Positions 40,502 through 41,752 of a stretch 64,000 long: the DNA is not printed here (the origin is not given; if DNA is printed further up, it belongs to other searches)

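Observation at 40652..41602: DsbA-like protein whose thioredoxin-fold elements occur in swapped order (possible circular permutation or rearranged gene)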

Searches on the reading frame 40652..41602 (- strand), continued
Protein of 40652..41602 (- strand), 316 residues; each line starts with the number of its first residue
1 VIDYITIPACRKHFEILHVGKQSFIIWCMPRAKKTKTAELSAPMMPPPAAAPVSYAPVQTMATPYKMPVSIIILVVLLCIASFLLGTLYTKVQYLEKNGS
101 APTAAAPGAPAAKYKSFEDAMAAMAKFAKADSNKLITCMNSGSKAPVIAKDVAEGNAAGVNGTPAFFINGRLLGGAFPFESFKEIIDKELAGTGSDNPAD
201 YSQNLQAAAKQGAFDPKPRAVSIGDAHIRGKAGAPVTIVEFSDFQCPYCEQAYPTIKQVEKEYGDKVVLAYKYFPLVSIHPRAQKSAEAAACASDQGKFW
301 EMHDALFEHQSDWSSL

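Call 52: list_cluster_members(proteins=[P0001, P0005, P0018, P0064, P0069])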
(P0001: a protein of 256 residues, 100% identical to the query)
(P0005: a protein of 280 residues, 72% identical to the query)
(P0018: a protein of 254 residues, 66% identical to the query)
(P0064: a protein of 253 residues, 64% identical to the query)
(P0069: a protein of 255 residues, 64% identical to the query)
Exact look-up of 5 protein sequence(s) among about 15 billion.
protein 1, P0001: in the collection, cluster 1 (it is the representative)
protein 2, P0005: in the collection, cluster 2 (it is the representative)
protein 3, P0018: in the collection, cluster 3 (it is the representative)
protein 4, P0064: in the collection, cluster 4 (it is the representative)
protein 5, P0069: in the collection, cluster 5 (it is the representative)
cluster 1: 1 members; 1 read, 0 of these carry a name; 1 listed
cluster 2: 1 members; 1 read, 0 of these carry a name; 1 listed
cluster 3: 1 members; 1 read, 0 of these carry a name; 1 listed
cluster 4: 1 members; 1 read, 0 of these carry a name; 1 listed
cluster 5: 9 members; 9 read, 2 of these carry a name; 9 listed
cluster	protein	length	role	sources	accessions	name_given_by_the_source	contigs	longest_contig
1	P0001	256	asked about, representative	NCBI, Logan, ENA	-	-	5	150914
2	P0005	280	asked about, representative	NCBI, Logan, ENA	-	-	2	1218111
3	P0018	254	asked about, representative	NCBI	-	-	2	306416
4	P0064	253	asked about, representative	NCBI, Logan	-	-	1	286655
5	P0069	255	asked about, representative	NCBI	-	-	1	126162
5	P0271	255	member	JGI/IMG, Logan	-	protein-disulfide isomerase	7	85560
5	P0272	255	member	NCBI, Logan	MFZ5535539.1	MAG: DsbA family protein [Patescibacteria group bacterium]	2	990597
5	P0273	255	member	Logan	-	-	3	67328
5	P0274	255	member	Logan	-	-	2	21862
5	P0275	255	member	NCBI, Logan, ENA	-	-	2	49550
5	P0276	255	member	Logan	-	-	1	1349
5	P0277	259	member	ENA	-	-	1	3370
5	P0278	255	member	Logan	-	-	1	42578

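Call 55: find_encoding_contigs(protein=P0004, flank=8000, max_places=1)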
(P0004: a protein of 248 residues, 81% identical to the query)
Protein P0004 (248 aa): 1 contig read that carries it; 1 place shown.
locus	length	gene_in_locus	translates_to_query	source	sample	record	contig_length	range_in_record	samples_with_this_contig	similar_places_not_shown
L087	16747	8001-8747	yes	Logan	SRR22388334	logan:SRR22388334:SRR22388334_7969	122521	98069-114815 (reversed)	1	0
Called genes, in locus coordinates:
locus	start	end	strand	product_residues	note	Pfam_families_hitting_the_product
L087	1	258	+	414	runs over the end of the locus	PF02403:Seryl_tRNA_N, PF00587:tRNA-synt_2b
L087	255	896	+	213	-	PF01564:Spermine_synth, PF13847:Methyltransf_31 (weak), PF13649:Methyltransf_25 (weak)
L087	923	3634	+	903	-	PF07517:SecA_DEAD, PF01043:SecA_PP_bind, PF21090:P-loop_SecA, PF07516:SecA_SW, PF02810:SEC-C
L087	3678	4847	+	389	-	PF13462:Thioredoxin_4, PF01323:DSBA, PF13743:Thioredoxin_5 (faint)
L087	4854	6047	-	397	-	PF12704:MacB_PCD, PF02687:FtsX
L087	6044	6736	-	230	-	PF02463:SMC_N (weak), PF00005:ABC_tran, PF13304:AAA_21 (faint)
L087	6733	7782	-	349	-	PF25954:Beta-barrel_RND_2 (weak), PF25990:Beta-barrel_YknX, PF25967:RND-MFP_C, PF25975:CzcB_C (weak), PF25989:YknX_C (weak)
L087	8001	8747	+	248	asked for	PF01323:DSBA, PF13462:Thioredoxin_4, PF13098:Thioredoxin_2 (faint), PF13462:Thioredoxin_4, PF01323:DSBA (weak)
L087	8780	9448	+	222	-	-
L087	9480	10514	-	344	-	PF01078:Mg_chelatase (faint), PF05496:RuvB_N, PF00004:AAA, PF07728:AAA_5 (weak), PF17864:AAA_lid_4, PF05491:WHD_RuvB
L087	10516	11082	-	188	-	PF01330:RuvA_N, PF14520:HHH_5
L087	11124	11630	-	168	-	PF02075:RuvC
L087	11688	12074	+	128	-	-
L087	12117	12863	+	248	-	PF02535:Zip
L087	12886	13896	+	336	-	PF03462:PCRF, PF00472:RF-1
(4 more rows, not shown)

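Call 56: find_encoding_contigs(protein=P0003, flank=8000, max_places=1)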
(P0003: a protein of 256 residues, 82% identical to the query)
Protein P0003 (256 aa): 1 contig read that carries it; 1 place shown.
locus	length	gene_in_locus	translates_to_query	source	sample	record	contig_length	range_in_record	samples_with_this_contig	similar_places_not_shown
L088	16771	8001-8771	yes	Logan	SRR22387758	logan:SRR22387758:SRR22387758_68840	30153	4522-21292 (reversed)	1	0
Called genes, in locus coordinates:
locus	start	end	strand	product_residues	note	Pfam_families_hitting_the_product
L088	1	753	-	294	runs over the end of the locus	PF24827:AstE_AspA_cat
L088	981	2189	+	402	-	PF01053:Cys_Met_Meta_PP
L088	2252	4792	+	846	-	PF00690:Cation_ATPase_N, PF00122:E1-E2_ATPase, PF00702:Hydrolase, PF13246:Cation_ATPase, PF00689:Cation_ATPase_C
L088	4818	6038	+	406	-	PF25990:Beta-barrel_YknX, PF25989:YknX_C (weak)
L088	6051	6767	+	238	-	PF00005:ABC_tran, PF02463:SMC_N (faint)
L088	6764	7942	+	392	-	PF12704:MacB_PCD, PF02687:FtsX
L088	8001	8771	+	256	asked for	PF13462:Thioredoxin_4, PF13098:Thioredoxin_2 (faint), PF01323:DSBA (weak), PF13462:Thioredoxin_4, PF01323:DSBA (weak)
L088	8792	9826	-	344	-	PF01078:Mg_chelatase (faint), PF05496:RuvB_N, PF00004:AAA, PF07728:AAA_5 (weak), PF17864:AAA_lid_4, PF05491:WHD_RuvB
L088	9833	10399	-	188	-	PF01330:RuvA_N, PF14520:HHH_5, PF07499:RuvA_C (faint)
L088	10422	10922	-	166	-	PF02075:RuvC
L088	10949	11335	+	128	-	-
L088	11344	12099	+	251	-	PF02535:Zip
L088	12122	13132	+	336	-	PF03462:PCRF, PF00472:RF-1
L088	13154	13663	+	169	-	-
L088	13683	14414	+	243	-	PF00005:ABC_tran, PF13304:AAA_21 (faint)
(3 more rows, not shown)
